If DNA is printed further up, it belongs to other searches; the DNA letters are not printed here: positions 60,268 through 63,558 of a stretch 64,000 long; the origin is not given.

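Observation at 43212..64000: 20-kb single-operon flexirubin/aryl-polyene-type lipid-pigment cluster docked directly 3' of tRNA-Ala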

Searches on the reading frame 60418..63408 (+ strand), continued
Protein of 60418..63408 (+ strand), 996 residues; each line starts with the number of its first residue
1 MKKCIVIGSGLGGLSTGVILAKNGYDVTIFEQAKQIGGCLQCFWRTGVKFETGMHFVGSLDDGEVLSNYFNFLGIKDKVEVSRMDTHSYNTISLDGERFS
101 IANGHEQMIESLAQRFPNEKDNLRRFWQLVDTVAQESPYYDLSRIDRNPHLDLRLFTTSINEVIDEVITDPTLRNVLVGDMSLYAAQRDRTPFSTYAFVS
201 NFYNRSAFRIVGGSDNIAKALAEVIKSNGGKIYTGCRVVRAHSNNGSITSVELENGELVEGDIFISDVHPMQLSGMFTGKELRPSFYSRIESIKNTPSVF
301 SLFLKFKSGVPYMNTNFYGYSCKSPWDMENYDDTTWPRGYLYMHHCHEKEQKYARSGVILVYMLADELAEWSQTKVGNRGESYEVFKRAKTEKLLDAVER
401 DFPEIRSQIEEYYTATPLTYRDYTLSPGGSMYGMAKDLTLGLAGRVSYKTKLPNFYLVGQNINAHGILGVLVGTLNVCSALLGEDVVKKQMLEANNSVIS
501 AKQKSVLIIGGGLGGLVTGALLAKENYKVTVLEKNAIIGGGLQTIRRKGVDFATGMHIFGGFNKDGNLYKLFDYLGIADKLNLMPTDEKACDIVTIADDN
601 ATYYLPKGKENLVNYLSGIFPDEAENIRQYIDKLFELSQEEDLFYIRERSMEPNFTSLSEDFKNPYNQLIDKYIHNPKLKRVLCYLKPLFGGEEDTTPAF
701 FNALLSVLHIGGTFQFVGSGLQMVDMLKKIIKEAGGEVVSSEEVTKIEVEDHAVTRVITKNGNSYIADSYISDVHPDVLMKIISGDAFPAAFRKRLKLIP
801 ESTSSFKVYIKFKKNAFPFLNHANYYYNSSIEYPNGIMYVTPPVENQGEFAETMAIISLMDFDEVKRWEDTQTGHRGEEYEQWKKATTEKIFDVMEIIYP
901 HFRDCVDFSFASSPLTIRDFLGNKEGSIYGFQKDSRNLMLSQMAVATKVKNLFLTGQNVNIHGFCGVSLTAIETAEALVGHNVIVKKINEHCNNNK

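Call 64: search_protein_families(library=ncbifam, proteins=[L117:5394-6743:-, L117:2515-3513:-, L117:3569-4666:-, L117:9329-9994:+, L119:6745-7746:-, L119:7865-8956:-, L119:15605-17158:+, L119:14113-15588:+, L119:843-2213:+, L117:10001-11275:+], max_evalue=0.00001)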
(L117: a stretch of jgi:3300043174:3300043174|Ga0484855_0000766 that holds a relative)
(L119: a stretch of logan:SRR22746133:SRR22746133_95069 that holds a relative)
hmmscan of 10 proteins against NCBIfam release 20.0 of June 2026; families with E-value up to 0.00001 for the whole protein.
L117:5394-6743:- (449 aa): 16 families
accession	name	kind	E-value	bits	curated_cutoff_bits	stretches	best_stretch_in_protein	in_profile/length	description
TIGR04072.2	rSAM_ladder_B12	equivalog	1.1e-113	380.2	360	1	2-449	1-443/443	lipid biosynthesis B12-binding/radical SAM protein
TIGR04385.1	B12_rSAM_cofa1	equivalog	1.1e-43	150.1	450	1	17-397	18-415/438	B12 lower ligand biosynthesis radical SAM protein BzaD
TIGR04428.1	B12_rSAM_trp_MT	equivalog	3.6e-32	111.5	500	2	3-156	2-157/558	tryptophan 2-C-methyltransferase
TIGR04013.1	B12_SAM_MJ_1487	hypoth_equivalog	3.2e-22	78.9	251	1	80-356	56-336/382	TIGR04013 family B12-binding domain/radical SAM domain-containing protein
TIGR04479.1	bcpD_PhpK_rSAM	subfamily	7.6e-21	74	600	1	128-352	183-408/504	PhpK family radical SAM P-methyltransferase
NF033070.1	rSAM_AprD4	equivalog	4e-20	72.1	500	1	179-377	190-391/456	AprD4 family radical SAM diol-dehydratase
TIGR03471.1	HpnJ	equivalog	3.1e-19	69.2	577.6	1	184-379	196-390/472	hopanoid biosynthesis associated radical SAM protein HpnJ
TIGR04014.1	B12_SAM_MJ_0865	equivalog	3.1e-19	69.1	360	2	82-237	56-212/434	methyl-coenzyme M reductase glutamine C-methyltransferase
NF045585.1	rSAM_slr0320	equivalog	4.6e-19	68.3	775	1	174-348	223-404/511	photosystem II high light acclimation radical SAM protein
TIGR04367.1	HpnR_B12_rSAM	equivalog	5.5e-18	64.8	650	1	18-329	21-329/490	hopanoid C-3 methylase HpnR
NF040546.1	rSAM_CUAEP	equivalog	1.7e-10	40.2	500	1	91-352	72-340/468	CUAEP/CCAEP-tail radical SAM (seleno)protein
TIGR04190.1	B12_SAM_Ta0216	equivalog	5.1e-06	25.3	500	0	172-353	208-394/554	TIGR04190 family B12-binding domain/radical SAM domain protein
TIGR03975.1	rSAM_ocin_1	subfamily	6.1e-06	25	281.85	0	275-351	352-428/606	RiPP maturation radical SAM C-methyltransferase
TIGR04295.1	B12_rSAM_oligo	hypoth_equivalog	6.8e-06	25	400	0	33-243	40-257/422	TIGR04295 family B12-binding domain-containing radical SAM protein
NF050148.1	rSAM_ApyD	equivalog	7.5e-06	24.6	750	0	98-352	106-365/645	RiPP biosynthesis radical SAM protein ApyD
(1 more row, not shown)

L117:2515-3513:- (332 aa): 8 families
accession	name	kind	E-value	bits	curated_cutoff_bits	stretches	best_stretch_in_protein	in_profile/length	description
NF045646.2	rSAM_Se_TrsS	equivalog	6.4e-08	31.6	490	1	28-89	89-148/441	radical SAM (seleno)protein TrsS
NF045702.1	rSAM_GDGT_ether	equivalog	1.9e-07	30.1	450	1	29-90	90-152/486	tetraether lipid synthase Tes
TIGR04250.1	SCM_rSAM_ScmE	equivalog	2.4e-07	30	400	1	26-88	4-64/358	SynChlorMet cassette radical SAM/SPASM protein ScmE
NF045574.1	sacti_mat_StsB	exception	4.4e-07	29.1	625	1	18-90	89-158/466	StsB family radical SAM/SPASM domain sactipeptide maturase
TIGR04051.1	rSAM_NirJ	equivalog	8e-07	28.3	515.45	1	28-89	5-64/354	heme d1 biosynthesis radical SAM protein NirJ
TIGR04546.1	rSAM_ahbC_deAc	equivalog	1.4e-06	27.3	650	1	27-106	41-122/390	12,18-didecarboxysiroheme deacetylase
NF038283.1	viperin_w_prok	equivalog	2.8e-06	26.7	180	1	29-100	6-86/281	viperin family antiviral radical SAM protein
TIGR04054.1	rSAM_NirJ1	equivalog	4.6e-06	25.5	650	1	28-92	39-101/387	putative heme d1 biosynthesis radical SAM protein NirJ1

L117:3569-4666:- (365 aa): 4 families
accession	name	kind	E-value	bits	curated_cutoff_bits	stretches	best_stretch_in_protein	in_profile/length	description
TIGR04250.1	SCM_rSAM_ScmE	equivalog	1e-08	34.5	400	1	49-222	7-192/358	SynChlorMet cassette radical SAM/SPASM protein ScmE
NF047865.1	rSAM_PapB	equivalog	7.7e-07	28.6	340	1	51-117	9-78/330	PapB family radical SAM/SPASM ranthipeptide maturase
TIGR04051.1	rSAM_NirJ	equivalog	3.5e-06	26.2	515.45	1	49-126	6-85/354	heme d1 biosynthesis radical SAM protein NirJ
TIGR02668.1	moaA_archaeal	equivalog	4.7e-06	25.8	325.25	1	49-127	14-95/303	GTP 3',8-cyclase MoaA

L117:9329-9994:+ (221 aa): 0 families

L119:6745-7746:- (333 aa): 6 families
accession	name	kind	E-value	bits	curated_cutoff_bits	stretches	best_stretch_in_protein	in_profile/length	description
TIGR04250.1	SCM_rSAM_ScmE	equivalog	6.7e-08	31.8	400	1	26-85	4-62/358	SynChlorMet cassette radical SAM/SPASM protein ScmE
TIGR04051.1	rSAM_NirJ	equivalog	1.6e-06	27.3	515.45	1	28-88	5-64/354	heme d1 biosynthesis radical SAM protein NirJ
NF038283.1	viperin_w_prok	equivalog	2.4e-06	26.9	180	1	29-97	6-84/281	viperin family antiviral radical SAM protein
TIGR04054.1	rSAM_NirJ1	equivalog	6.1e-06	25.1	650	1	27-137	38-156/387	putative heme d1 biosynthesis radical SAM protein NirJ1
NF045702.1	rSAM_GDGT_ether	equivalog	7.1e-06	24.9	450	0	29-88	90-151/486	tetraether lipid synthase Tes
NF045646.2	rSAM_Se_TrsS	equivalog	7.9e-06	24.7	490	0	28-87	89-147/441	radical SAM (seleno)protein TrsS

L119:7865-8956:- (363 aa): 4 families
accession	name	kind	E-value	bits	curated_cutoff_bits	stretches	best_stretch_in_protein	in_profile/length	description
TIGR04250.1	SCM_rSAM_ScmE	equivalog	3e-07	29.7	400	1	50-109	8-66/358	SynChlorMet cassette radical SAM/SPASM protein ScmE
NF038283.1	viperin_w_prok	equivalog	6.9e-07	28.7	180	1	49-126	6-92/281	viperin family antiviral radical SAM protein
NF047865.1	rSAM_PapB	equivalog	4.6e-06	26.1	340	0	51-115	9-76/330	PapB family radical SAM/SPASM ranthipeptide maturase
TIGR04051.1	rSAM_NirJ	equivalog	6.2e-06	25.4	515.45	0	50-214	7-181/354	heme d1 biosynthesis radical SAM protein NirJ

L119:15605-17158:+ (517 aa): 8 families
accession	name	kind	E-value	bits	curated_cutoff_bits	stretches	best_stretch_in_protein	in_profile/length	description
TIGR01225.1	hutH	equivalog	9.6e-131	436.7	539.15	1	15-509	1-488/506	histidine ammonia-lyase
NF006871.0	PRK09367.1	subfamily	6.6e-129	430.8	524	1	15-510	4-492/505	histidine ammonia-lyase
NF041222.1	BagA_FevW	exception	1.9e-126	422.8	1000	1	16-507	2-511/529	bagremycin/ferroverdin biosynthesis tyrosine ammonia-lyase BagA/FevW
TIGR01226.1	phe_am_lyase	equivalog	6.3e-101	338.7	519.15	1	13-471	31-502/680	phenylalanine ammonia-lyase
TIGR03832.1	Tyr_2_3_mutase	equivalog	1e-98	331.1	501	1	19-509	3-506/507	tyrosine 2,3-aminomutase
NF053541.1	FlxA_rubin_TAL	equivalog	2.3e-97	326.5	700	1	26-510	5-496/498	flexirubin biosynthesis tyrosine ammonia-lyase FlxA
TIGR04475.1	Phe_D_beta_mut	equivalog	1.7e-94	317.3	800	1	19-508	7-507/510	phenylalanine aminomutase (D-beta-phenylalanine forming)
TIGR04473.1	taxol_Phe_23mut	exception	1e-62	212.4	1250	1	18-471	31-498/687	phenylalanine aminomutase (L-beta-phenylalanine forming)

L119:14113-15588:+ (491 aa): 17 families
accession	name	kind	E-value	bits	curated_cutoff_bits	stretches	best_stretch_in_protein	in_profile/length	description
TIGR02733.1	desat_CrtD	equivalog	6.6e-32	110.8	549.7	2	211-473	225-488/492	C-3',4' desaturase CrtD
TIGR02730.1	carot_isom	equivalog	2e-16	59.9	586.9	2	7-130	3-125/493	carotenoid isomerase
NF045637.1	carotdesatCrtDProt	equivalog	5.3e-16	58.2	580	1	7-55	1-49/485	1-hydroxycarotenoid 3,4-desaturase CrtD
NF058655.1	CrtID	equivalog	1.3e-14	53.9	640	1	7-56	1-50/478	bifunctional phytoene desaturase/3,4-desaturase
NF005560.0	PRK07233.1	equivalog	4e-13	49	252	1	7-82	3-76/435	hypothetical protein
TIGR02734.1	crtI_fam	subfamily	5e-12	45.3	238.1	1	7-56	1-50/504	phytoene desaturase family protein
TIGR03467.1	HpnE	equivalog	6.1e-11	42.3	283.05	1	7-82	1-76/430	hydroxysqualene dehydroxylase HpnE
NF045689.1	BCarotKetCrtO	equivalog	6.3e-09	34.9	1000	0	6-42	5-41/563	beta-carotene ketolase CrtO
NF042421.1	hydcarot_desat_CrtD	equivalog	4.1e-08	32.1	500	1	7-128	4-121/487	1-hydroxycarotenoid 3,4-desaturase CrtD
NF005548.0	PRK07208.1-4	equivalog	9.7e-08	31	389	1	3-58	2-57/488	hypothetical protein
NF009410.0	PRK12771.1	subfamily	7.2e-07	28.1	516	1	6-44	140-178/566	NAD(P)-binding protein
NF010590.0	PRK13984.1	equivalog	9.8e-07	27.3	946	1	5-44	289-328/611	putative oxidoreductase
NF005545.0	PRK07208.1-1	equivalog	2.7e-06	26.1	451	1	5-58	8-62/504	hypothetical protein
NF003585.0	PRK05249.1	equivalog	3.7e-06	25.8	465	0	7-42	9-44/464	Si-specific NAD(P)(+) transhydrogenase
NF033623.1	urate_HpxO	equivalog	3.9e-06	26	500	1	7-37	2-32/381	FAD-dependent urate hydroxylase HpxO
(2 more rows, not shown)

L119:843-2213:+ (456 aa): 64 families (the best 25 are shown)
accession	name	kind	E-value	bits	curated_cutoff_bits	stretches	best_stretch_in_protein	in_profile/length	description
TIGR02372.1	4_coum_CoA_lig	equivalog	1.9e-25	89.4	334.7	1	141-439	101-384/386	4-coumarate--CoA ligase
NF004837.0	PRK06187.1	subfamily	2.3e-25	88.8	476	2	133-295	168-335/531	long-chain-fatty-acid--CoA ligase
NF005702.0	PRK07514.1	subfamily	7.1e-24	84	558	2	131-284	153-308/506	malonyl-CoA synthase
NF004511.1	PRK05852.1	equivalog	1.3e-22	80.2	650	2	327-449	379-504/505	FadD7 family fatty acid--CoA ligase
NF005858.0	PRK07787.1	subfamily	6.5e-20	71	575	2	96-294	92-289/471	acyl-CoA synthetase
TIGR03098.1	ligase_PEP_1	hypoth_equivalog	1.6e-19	69.8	592.35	2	136-282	164-313/517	acyl-CoA ligase (AMP-forming), exosortase A system-associated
NF004114.0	PRK05605.1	equivalog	2.4e-19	69.1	766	2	133-287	219-379/575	long-chain-fatty-acid--CoA ligase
NF005877.1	PRK07824.1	equivalog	2.9e-19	69.4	345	1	140-449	47-362/362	o-succinylbenzoate--CoA ligase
TIGR01733.1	AA-adenyl-dom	subfamily_domain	9.5e-19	67.5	317.4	2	129-287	116-277/409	amino acid adenylation domain-containing protein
NF005714.0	PRK07529.1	subfamily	1.2e-18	66.8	632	2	136-294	219-386/640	acyl-CoA synthetase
NF006386.0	PRK08633.1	equivalog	1.2e-17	63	1221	1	137-288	784-940/1147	acyl-[ACP]--phospholipid O-acyltransferase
NF004814.0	PRK06164.1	equivalog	4.6e-17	61.8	677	1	328-438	404-516/540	acyl-CoA synthetase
NF052269.1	Staph_lig_FadD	equivalog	1.4e-16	59.9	650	2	134-293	149-310/499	long-chain-fatty-acid--CoA ligase FadD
TIGR02262.1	benz_CoA_lig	subfamily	2.8e-16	59.3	375.25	1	135-286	161-318/508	benzoate-CoA ligase family protein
NF005863.0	PRK07798.1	subfamily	2.9e-16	59.1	543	1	328-450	407-532/540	acyl-CoA synthetase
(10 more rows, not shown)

L117:10001-11275:+ (424 aa): 7 families
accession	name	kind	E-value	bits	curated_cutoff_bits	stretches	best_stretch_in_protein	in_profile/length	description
TIGR04013.1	B12_SAM_MJ_1487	hypoth_equivalog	1.9e-13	50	251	1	43-203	32-189/382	TIGR04013 family B12-binding domain/radical SAM domain-containing protein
TIGR03471.1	HpnJ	equivalog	1.5e-10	40.6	577.6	1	270-381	323-437/472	hopanoid biosynthesis associated radical SAM protein HpnJ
TIGR04072.2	rSAM_ladder_B12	equivalog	2.4e-10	39.6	360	1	68-232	83-252/443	lipid biosynthesis B12-binding/radical SAM protein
TIGR02026.1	BchE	equivalog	2.9e-10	39.6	481.35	1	274-378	327-429/497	magnesium-protoporphyrin IX monomethyl ester anaerobic oxidative cyclase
TIGR04367.1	HpnR_B12_rSAM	equivalog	1.2e-07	30.6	650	1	59-216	65-238/490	hopanoid C-3 methylase HpnR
NF033070.1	rSAM_AprD4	equivalog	1.7e-07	30.5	500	0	277-370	327-425/456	AprD4 family radical SAM diol-dehydratase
TIGR04014.1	B12_SAM_MJ_0865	equivalog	4e-06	25.9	360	0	56-204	40-200/434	methyl-coenzyme M reductase glutamine C-methyltransferase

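Call 74: predict_structure(alignment_id=A1)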
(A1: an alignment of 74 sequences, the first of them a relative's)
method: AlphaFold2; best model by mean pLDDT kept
length: 435 residues; sequences in the alignment: 74
mean_pLDDT: 93.9   pTM: 0.91
mean pLDDT of the five models: 93.9, 93.6, 93.6, 93.6, 93.5
residues with pLDDT >= 90: 380; 70-90: 43; 50-70: 6; < 50: 6
segments of 3 or more residues with pLDDT < 50: 430-435
pLDDT, mean of each block of 10 residues (from residue 1): 95 89 94 97 98 98 97 98 98 96 98 95 98 96 94 94 91 94 91 96 95 94 97 97 97 98 96 96 98 97 98 96 96 97 97 97 98 97 94 91 84 80 64 40
secondary structure, 60 per line:
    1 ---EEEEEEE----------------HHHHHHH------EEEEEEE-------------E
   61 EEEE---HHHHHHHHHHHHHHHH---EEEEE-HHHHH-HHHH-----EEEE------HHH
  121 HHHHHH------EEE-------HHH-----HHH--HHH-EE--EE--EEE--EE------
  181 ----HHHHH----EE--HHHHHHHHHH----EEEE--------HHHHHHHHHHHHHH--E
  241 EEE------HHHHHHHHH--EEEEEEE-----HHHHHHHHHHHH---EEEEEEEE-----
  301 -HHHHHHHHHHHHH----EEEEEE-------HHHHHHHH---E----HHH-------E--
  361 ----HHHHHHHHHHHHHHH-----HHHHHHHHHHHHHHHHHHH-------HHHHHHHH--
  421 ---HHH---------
elements in order: E4-10 H27-33 E40-46 E60-64 H68-83 E87-91 H93-97 H99-102 E108-111 H118-126 E133-135 E168-170 H185-189 H198-207 E212-215 H224-237 E240-243 H250-258 E261-267 H273-284 E288-295 H302-314 E319-324 H332-339 H365-379 H385-403 H411-418

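Call 77: fold_search(model_id=the predicted structure, library=pdb)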
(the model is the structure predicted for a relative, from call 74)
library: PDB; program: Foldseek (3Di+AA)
matches with E <= 10: 1711; with E <= 0.001: 52
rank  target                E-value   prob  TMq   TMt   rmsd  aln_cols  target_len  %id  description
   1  6fd2_A                3.1e-19  1.00  0.77  0.74   5.7       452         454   16  Radical SAM 1,2-diol dehydratase AprD4 in complex with its substrate paromamine (released 2018-01-17)
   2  6fd2_B                1.3e-18  1.00  0.76  0.73   6.3       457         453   16  Radical SAM 1,2-diol dehydratase AprD4 in complex with its substrate paromamine (released 2018-01-17)
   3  9ccb                  9.0e-16  1.00  0.58  0.60   9.7       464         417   16  X-ray crystal structure of methyl-coenzyme M reductase glutamine methylase (MgmA) from Methanothermobacter marburgensis  (released 2025-01-01)
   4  6wte_B                6.8e-13  1.00  0.63  0.52   9.5       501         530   14  Structure of radical S-adenosylmethionine methyltransferase, TsrM, from Kitasatospora setae with cobalamin and [4Fe-4S (released 2020-12-23)
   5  6wtf_A                2.2e-12  1.00  0.60  0.49   6.3       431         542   14  Structure of radical S-adenosylmethionine methyltransferase, TsrM, from Kitasatospora setae with tryptophan substrate  (released 2020-12-23)
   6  6wte_A                2.2e-12  1.00  0.62  0.49   8.6       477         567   14  Structure of radical S-adenosylmethionine methyltransferase, TsrM, from Kitasatospora setae with cobalamin and [4Fe-4S (released 2020-12-23)
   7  6wtf_B                5.9e-12  1.00  0.65  0.53   3.6       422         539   15  Structure of radical S-adenosylmethionine methyltransferase, TsrM, from Kitasatospora setae with tryptophan substrate  (released 2020-12-23)
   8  7mjz                  1.3e-11  1.00  0.61  0.60   5.7       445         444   14  The structure of MiaB with pentasulfide bridge (released 2021-09-15)
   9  7mjx_A                2.8e-11  1.00  0.56  0.56   6.8       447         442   15  MiaB in the complex with 5'-deoxyadenosine, methionine and RNA (released 2021-09-15)
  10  7mjy_A                4.1e-11  1.00  0.60  0.59   5.3       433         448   15  MiaB in the complex with s-adenosyl-L-homocysteine and RNA (released 2021-09-15)
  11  7mjw_A                4.6e-11  1.00  0.55  0.54   7.1       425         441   15  Methylated MiaB in the complex with 5'-deoxyadenosine, methionine and RNA (released 2021-09-15)
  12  9n1b                  7.5e-11  1.00  0.64  0.46   7.3       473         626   14  Crystal structure of CysS from Corallococcus sp. CA054B with 5'-deoxyadenosine, methionine, and pantetheinylated 3-metho (released 2026-01-28)
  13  9n1d                  2.0e-10  1.00  0.60  0.43   9.4       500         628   13  Crystal structure of CysS from Corallococcus sp. CA054B with 5'-deoxyadenosine and methionine bound (released 2026-01-28)
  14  9n1c                  3.6e-10  1.00  0.61  0.44   8.4       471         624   13  Crystal structure of CysS from Corallococcus sp. CA054B with 5'-deoxyadenosine, methionine, and pantetheinylated 3-ethox (released 2026-01-28)
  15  7mjv_A                3.8e-10  1.00  0.59  0.58   6.3       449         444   14  MiaB in the complex with s-adenosylmethionine and RNA (released 2021-09-15)
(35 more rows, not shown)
